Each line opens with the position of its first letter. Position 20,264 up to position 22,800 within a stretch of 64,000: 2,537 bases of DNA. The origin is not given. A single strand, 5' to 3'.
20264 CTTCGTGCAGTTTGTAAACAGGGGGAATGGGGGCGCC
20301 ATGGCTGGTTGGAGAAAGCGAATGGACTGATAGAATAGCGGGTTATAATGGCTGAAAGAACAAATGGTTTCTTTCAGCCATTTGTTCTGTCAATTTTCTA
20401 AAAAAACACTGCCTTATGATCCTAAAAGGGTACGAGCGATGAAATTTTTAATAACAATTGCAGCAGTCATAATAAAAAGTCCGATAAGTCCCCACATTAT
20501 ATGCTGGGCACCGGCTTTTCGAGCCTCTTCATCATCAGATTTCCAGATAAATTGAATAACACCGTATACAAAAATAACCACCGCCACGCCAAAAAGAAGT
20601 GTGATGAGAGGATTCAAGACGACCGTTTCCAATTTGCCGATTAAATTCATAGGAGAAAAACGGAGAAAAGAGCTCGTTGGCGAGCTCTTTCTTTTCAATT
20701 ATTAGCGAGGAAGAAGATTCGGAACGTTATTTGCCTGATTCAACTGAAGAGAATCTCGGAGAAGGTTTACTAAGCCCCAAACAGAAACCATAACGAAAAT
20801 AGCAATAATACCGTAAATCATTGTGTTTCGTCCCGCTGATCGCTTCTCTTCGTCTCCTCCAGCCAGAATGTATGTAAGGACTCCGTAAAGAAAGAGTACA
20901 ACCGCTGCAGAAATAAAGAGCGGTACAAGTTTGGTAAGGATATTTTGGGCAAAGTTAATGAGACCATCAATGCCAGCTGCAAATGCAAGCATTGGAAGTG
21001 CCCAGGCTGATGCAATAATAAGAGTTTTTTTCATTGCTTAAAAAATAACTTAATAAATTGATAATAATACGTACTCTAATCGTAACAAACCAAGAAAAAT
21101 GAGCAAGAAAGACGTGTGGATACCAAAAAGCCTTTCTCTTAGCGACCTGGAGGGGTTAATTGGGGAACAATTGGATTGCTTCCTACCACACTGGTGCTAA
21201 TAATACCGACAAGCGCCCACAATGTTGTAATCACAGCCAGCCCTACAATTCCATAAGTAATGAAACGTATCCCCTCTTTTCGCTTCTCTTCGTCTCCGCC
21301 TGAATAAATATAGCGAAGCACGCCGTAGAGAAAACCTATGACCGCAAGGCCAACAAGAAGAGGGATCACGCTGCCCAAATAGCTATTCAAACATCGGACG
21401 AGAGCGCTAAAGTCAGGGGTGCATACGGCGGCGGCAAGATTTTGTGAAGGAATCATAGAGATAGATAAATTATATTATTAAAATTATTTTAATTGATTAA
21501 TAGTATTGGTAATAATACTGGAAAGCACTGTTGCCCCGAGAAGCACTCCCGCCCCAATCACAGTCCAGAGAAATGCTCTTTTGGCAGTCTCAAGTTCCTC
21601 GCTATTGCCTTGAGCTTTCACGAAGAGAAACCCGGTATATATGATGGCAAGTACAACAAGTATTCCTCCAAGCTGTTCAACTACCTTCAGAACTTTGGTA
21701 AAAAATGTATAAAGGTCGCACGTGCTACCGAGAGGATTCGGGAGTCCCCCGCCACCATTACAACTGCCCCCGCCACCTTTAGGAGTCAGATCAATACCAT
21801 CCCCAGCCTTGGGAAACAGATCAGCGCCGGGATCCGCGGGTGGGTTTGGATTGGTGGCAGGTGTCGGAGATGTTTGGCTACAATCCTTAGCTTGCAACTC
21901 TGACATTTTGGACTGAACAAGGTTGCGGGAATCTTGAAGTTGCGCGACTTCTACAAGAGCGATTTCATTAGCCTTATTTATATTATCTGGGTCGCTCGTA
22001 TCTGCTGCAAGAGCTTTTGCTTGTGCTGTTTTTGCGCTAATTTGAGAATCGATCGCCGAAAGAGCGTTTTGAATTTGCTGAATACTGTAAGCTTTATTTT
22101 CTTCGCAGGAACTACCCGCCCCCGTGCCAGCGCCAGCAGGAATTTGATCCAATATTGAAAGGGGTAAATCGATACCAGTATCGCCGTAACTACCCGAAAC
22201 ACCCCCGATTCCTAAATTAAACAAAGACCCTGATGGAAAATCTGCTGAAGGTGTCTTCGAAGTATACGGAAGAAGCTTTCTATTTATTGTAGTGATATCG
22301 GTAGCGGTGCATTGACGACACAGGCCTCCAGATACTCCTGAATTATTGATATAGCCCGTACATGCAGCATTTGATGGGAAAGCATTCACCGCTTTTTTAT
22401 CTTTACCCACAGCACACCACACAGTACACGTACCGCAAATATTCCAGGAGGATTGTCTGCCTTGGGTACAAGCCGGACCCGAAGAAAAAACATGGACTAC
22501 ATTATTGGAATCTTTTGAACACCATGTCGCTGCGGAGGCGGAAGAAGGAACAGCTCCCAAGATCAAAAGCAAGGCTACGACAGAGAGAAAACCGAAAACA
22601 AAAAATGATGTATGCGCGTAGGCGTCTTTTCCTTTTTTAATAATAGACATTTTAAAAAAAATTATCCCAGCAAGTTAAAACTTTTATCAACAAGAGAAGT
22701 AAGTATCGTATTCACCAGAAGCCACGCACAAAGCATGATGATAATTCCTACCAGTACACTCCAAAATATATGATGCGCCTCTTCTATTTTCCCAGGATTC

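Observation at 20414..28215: Tandem array of five VirB2/TrbC-like pilin paralogues co-oriented with an orphan binding protein, a methyltransferase and a giant Ig-repeat adhesin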

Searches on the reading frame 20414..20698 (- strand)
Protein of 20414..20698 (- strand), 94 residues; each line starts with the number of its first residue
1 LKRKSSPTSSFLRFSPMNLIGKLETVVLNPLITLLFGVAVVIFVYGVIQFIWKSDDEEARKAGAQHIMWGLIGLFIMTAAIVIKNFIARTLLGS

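Call 3: search_protein_families(library=pfam, proteins=[window:20414-20698:-], max_evalue=0.1)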
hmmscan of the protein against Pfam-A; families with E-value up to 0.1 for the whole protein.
window:20414-20698:- (94 aa): 6 families
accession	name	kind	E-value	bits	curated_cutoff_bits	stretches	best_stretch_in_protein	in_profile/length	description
PF18895.5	T4SS_pilin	-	7.7e-07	29.5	26.6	1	29-87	14-71/71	Type IV secretion system pilin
PF20556.3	DUF6768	-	0.006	16.7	27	1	28-88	43-96/123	Family of unknown function (DUF6768)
PF19942.4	DUF6404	-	0.019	15.8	27.6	1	33-83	51-102/115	Family of unknown function (DUF6404)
PF08449.17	UAA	-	0.019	14.6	26.2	1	38-88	126-178/311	UAA transporter family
PF22503.1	DUF6992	-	0.036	14.7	27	1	35-82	2-47/122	Family of unknown function (DUF6992)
PF11893.13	DUF3413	-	0.077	12.6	27.1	1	18-83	117-184/248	Domain of unknown function (DUF3413)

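Call 4: search_protein_families(library=ncbifam, proteins=[window:20414-20698:-], max_evalue=0.1)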
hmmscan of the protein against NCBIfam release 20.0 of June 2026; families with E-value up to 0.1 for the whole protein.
window:20414-20698:- (94 aa): 4 families
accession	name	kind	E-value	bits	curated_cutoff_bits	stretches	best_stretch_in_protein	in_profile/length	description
NF045849.1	ICE_MMCAP2_0565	equivalog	2.1e-08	33.7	40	1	18-89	7-78/80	Mbov_0395 family pilin-like conjugal transfer protein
NF038018.1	qmoC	equivalog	0.0017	17.9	300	1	54-89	214-249/360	quinone-interacting membrane-bound oxidoreductase complex subunit QmoC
NF042915.1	MAB_1171c_fam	subfamily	0.023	13.7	100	1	20-83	49-114/362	MAB_1171c family putative transporter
NF033883.1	conj_TraQ_IncI1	equivalog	0.045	13.6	80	1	20-82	6-68/175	conjugal transfer protein TraQ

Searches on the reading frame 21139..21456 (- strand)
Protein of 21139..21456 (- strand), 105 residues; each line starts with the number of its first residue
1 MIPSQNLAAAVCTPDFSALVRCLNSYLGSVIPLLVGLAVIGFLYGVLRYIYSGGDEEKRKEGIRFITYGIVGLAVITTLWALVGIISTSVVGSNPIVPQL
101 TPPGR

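Call 3: search_protein_families(library=pfam, proteins=[window:21139-21456:-], max_evalue=0.1)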
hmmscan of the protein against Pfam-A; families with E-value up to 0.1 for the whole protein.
window:21139-21456:- (105 aa): 4 families
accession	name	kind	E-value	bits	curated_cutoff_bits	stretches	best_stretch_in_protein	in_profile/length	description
PF18895.5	T4SS_pilin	-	1.2e-08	35.3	26.6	1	20-86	6-71/71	Type IV secretion system pilin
PF18920.5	DUF5671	-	0.0086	16.4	28.4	1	28-89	47-105/132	Domain of unknown function (DUF5671)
PF23778.1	Phage_holin_2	-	0.019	15.6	32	1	8-83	10-83/92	Putative phage holin family 2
PF06570.16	DUF1129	-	0.019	15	29.1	1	30-99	114-181/207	Protein of unknown function (DUF1129)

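Call 4: search_protein_families(library=ncbifam, proteins=[window:21139-21456:-], max_evalue=0.1)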
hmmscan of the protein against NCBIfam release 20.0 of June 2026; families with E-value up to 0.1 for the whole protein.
window:21139-21456:- (105 aa): 3 families
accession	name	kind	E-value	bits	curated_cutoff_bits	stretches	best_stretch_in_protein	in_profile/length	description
NF045849.1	ICE_MMCAP2_0565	equivalog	1.1e-07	31.5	40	1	19-88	9-78/80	Mbov_0395 family pilin-like conjugal transfer protein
NF037976.1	gtrA_1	subfamily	0.048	13.8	50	0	35-82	43-88/126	GtrA family protein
NF041554.1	SA1362_fam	subfamily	0.09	12.9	42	0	32-45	6-19/70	SA1362 family protein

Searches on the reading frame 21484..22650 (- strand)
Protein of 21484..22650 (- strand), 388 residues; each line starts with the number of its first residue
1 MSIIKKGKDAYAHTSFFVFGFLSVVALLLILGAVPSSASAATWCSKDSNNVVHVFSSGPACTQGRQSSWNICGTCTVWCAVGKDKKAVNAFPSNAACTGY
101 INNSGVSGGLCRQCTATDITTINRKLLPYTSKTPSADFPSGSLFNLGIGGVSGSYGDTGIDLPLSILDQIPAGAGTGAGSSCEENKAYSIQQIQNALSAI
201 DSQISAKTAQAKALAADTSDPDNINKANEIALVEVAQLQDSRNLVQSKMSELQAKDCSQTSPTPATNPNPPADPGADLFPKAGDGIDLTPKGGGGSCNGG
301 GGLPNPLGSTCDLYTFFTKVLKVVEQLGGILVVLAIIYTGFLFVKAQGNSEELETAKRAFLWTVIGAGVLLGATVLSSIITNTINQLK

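Call 3: search_protein_families(library=pfam, proteins=[window:21484-22650:-], max_evalue=0.1)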
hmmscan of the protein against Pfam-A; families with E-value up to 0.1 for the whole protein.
window:21484-22650:- (388 aa): 2 families
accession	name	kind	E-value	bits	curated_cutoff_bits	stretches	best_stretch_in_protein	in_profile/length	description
PF18895.5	T4SS_pilin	-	1.3e-07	32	26.6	1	313-380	5-71/71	Type IV secretion system pilin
PF04956.18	TrbC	-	0.00028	21.5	27.9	1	315-376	39-94/98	TrbC/VIRB2 pilin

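Call 4: search_protein_families(library=ncbifam, proteins=[window:21484-22650:-], max_evalue=0.1)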
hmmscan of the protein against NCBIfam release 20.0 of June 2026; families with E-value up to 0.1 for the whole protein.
window:21484-22650:- (388 aa): 1 family
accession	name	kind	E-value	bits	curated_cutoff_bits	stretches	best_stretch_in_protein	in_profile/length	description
NF045849.1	ICE_MMCAP2_0565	equivalog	2.3e-05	24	40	1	319-384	15-80/80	Mbov_0395 family pilin-like conjugal transfer protein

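Call 49: find_homologous_proteins(query=window:21484-22650:-, max_evalue=0.001)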
Query window:21484-22650:- (388 aa): 6 proteins with E <= 0.001 among 8000 candidates.
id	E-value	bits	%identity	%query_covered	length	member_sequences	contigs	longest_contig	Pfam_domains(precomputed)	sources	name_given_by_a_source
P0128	5.6e-254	860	100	100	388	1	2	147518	PF18895.6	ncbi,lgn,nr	ncbi:MAG: pilin [Candidatus Pacebacteria bacterium]|nr:pilin [Candidatus Paceibacterota bacterium]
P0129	8.1e-96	340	49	100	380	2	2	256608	PF18895.6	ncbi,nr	ncbi:MAG: pilin [Candidatus Pacebacteria bacterium]|nr:pilin [Candidatus Paceibacterota bacterium] M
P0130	1.2e-94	336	49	98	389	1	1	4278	PF18895.6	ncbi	-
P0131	2.5e-94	335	48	100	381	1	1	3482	PF18895.6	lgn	-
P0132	1.4e-93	332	62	37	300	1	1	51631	PF18895.6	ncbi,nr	ncbi:MAG: pilin [Candidatus Pacebacteria bacterium]|nr:pilin [Candidatus Paceibacterota bacterium]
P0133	3.1e-92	328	66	35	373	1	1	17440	PF18895.6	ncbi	-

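Call 59: predict_structure(alignment_id=A3)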
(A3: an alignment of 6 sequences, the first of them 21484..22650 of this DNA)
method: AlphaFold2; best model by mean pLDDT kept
length: 388 residues; sequences in the alignment: 6
mean_pLDDT: 46.7   pTM: 0.27
mean pLDDT of the five models: 46.7, 45.8, 44.7, 44.1, 42.4
residues with pLDDT >= 90: 0; 70-90: 32; 50-70: 137; < 50: 219
segments of 3 or more residues with pLDDT < 50: 1-18, 29-76, 123-180, 259-327, 375-380, 382-388
pLDDT, mean of each block of 10 residues (from residue 1): 33 44 52 32 33 34 28 47 64 65 65 61 44 31 27 24 33 36 63 71 73 66 66 66 67 56 31 29 26 27 33 39 46 56 50 54 57 48 45
secondary structure, 60 per line:
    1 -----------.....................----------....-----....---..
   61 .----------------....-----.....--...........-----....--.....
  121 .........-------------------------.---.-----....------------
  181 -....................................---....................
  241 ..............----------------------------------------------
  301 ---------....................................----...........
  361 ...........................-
elements in order: H12-32 E43-46 E52-55 E78-81 E87-91 H94-104 E110-113 H116-129 H165-168 H182-217 H221-254 H310-345 H350-387

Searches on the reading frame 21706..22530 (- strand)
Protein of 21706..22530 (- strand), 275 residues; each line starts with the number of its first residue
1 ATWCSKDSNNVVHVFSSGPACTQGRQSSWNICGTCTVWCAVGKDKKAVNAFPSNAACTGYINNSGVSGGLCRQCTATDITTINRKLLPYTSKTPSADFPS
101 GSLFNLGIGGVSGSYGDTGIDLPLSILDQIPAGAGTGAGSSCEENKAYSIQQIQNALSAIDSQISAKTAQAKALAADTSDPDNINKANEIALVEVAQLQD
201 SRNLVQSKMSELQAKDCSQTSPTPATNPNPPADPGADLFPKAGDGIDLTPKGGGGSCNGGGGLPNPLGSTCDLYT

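Call 44: search_protein_families(library=pfam, proteins=[window:21706-22530:-], max_evalue=10)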
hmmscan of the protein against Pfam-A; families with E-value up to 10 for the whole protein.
seq(275 aa): 3 families
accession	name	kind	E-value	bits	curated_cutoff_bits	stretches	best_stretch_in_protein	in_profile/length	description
PF00639.27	Rotamase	-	0.45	12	21.7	1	146-199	11-65/97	PPIC-type PPIASE domain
PF11083.13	Relaxase_C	-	0.77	10.4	30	1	149-213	34-99/125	C-terminal helical hairpin domain from relaxase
PF11068.13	YlqD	-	2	9.2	27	1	143-213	15-87/131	YlqD protein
